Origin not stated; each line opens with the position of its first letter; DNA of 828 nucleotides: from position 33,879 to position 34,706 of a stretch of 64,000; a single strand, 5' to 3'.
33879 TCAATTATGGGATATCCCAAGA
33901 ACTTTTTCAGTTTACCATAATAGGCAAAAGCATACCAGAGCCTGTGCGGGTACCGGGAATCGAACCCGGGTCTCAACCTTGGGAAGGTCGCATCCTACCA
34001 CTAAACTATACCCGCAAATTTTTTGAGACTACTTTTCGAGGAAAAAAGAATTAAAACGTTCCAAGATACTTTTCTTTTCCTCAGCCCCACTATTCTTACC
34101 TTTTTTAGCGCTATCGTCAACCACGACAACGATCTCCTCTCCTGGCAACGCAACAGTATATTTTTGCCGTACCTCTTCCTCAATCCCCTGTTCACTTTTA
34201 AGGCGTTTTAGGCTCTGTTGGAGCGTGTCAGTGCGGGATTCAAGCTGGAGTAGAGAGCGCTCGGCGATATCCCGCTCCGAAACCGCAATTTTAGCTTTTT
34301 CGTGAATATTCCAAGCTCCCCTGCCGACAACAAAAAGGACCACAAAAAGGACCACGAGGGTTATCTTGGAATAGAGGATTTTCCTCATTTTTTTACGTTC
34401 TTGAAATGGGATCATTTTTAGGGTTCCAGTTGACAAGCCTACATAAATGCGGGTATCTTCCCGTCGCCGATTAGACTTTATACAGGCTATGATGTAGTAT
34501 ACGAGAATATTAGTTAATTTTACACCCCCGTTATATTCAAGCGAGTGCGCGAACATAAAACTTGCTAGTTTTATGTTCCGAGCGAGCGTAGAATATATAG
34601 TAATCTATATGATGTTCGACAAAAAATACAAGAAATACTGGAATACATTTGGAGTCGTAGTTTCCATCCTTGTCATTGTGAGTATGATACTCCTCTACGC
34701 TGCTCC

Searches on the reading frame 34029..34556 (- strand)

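Call 6: search_protein_families(library=pfam, proteins=[window:34029-34556:-], max_evalue=0.01)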
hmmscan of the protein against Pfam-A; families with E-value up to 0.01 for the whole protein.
window:34029-34556:- (175 aa): 1 family
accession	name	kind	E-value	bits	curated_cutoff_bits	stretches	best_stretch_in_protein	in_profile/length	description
PF04977.20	DivIC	-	2.5e-06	27.6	28.9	1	70-147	4-79/80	Septum formation initiator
